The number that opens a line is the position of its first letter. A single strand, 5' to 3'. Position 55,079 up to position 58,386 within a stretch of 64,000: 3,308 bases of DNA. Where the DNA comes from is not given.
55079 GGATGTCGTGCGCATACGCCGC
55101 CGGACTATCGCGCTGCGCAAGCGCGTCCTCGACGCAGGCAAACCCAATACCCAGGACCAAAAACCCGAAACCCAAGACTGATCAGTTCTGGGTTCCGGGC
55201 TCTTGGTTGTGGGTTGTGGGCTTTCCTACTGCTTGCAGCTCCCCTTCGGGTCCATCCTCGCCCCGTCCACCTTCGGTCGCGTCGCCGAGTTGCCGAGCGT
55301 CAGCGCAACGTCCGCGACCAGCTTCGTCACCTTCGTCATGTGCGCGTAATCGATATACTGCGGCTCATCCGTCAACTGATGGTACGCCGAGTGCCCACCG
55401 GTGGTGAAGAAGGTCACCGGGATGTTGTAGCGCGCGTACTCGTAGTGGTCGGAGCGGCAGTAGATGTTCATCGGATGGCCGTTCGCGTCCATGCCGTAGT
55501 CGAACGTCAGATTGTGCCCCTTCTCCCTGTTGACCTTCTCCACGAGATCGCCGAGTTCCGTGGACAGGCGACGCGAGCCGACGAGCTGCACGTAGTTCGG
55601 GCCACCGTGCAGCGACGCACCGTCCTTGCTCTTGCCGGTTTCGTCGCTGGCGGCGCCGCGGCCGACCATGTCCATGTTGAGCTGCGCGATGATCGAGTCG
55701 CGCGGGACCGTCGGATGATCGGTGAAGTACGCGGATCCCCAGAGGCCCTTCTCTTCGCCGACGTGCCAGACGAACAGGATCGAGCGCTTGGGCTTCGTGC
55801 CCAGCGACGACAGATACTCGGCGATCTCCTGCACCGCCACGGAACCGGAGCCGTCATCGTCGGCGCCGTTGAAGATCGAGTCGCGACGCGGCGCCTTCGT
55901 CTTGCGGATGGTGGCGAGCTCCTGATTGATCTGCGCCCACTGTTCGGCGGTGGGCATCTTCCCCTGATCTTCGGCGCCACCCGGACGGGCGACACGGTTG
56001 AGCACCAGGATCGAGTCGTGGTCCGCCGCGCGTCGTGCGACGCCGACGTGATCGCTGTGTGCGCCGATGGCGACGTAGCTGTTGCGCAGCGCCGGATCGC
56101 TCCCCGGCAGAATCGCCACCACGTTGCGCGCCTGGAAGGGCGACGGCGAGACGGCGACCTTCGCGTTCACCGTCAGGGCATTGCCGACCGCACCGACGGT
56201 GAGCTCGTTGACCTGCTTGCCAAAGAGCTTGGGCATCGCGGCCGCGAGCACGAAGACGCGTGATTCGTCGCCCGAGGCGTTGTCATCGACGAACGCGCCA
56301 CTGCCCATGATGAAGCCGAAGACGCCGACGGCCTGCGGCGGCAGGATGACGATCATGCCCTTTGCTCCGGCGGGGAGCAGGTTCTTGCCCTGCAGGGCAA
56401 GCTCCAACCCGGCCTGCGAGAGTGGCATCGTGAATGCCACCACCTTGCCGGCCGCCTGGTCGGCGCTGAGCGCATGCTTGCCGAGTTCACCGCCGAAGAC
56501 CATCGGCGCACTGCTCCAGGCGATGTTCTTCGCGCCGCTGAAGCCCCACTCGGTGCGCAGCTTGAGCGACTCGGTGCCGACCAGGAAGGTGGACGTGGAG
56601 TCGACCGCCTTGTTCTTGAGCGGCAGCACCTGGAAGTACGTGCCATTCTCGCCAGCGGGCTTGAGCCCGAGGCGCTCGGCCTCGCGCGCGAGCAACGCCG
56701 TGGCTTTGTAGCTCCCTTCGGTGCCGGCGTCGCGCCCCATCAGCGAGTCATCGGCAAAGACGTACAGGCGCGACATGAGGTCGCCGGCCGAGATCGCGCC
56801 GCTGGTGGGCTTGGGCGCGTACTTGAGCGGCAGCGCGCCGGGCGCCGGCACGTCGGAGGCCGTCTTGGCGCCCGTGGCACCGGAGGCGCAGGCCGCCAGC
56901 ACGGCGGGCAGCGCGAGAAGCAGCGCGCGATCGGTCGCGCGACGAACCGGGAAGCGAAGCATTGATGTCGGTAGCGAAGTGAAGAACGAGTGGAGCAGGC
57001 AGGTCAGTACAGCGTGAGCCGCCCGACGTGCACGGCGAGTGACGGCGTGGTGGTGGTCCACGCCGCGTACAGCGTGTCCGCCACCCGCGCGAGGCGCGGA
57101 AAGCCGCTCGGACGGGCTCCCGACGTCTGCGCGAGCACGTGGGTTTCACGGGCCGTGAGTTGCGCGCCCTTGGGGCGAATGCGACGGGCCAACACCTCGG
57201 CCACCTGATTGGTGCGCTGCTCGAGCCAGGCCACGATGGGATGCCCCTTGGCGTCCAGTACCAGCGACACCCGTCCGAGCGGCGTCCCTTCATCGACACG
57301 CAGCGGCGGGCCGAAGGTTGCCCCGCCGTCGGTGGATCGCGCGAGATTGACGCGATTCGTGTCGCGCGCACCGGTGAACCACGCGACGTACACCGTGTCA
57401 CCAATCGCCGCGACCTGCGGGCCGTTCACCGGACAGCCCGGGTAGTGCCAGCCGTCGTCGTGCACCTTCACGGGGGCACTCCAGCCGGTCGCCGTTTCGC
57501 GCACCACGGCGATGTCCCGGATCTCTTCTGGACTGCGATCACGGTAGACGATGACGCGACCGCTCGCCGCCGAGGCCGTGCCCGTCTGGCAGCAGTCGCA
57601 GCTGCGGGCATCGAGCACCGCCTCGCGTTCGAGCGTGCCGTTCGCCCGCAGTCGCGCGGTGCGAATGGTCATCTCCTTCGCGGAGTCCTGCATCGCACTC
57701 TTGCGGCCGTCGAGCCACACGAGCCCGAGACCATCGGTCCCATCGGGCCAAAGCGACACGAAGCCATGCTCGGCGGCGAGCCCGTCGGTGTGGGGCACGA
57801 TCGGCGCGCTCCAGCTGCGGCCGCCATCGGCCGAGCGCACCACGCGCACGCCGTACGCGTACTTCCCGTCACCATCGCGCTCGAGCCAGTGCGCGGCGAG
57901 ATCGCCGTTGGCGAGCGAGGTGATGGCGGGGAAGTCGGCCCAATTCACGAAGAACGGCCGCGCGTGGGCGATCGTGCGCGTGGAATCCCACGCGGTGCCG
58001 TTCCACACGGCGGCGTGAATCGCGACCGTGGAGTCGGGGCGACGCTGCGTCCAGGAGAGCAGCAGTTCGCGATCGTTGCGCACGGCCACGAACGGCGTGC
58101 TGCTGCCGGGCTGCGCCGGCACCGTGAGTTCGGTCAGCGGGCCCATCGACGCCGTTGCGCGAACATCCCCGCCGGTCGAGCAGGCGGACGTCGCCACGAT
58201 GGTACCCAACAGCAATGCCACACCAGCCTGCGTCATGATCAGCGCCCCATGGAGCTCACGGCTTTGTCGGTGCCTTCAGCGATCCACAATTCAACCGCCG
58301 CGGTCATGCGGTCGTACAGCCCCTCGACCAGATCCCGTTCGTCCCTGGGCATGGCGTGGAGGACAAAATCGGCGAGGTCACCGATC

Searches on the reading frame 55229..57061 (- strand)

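Call 48: search_protein_families(library=pfam, proteins=[window:55229-57061:-], max_evalue=0.01)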
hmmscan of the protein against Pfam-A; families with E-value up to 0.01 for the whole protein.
window:55229-57061:- (611 aa): 2 families
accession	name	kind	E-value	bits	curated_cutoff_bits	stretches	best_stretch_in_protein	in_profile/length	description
PF04389.22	Peptidase_M28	-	1.2e-34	120.2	21.3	1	313-585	1-192/193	Peptidase family M28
PF01546.33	Peptidase_M20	-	0.0044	17.4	24.6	0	399-451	32-82/206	Peptidase family M20/M25/M40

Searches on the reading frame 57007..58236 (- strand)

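Call 48: search_protein_families(library=pfam, proteins=[window:57007-58236:-], max_evalue=0.01)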
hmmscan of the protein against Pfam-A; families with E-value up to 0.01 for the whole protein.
window:57007-58236:- (410 aa): 2 families
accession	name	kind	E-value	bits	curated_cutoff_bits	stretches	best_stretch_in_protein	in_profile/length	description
PF13088.12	BNR_2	-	2.6e-06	27.5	31.4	0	231-333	7-124/277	BNR repeat-like domain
PF02012.26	BNR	-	0.0048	17.1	27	0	134-143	2-11/12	BNR/Asp-box repeat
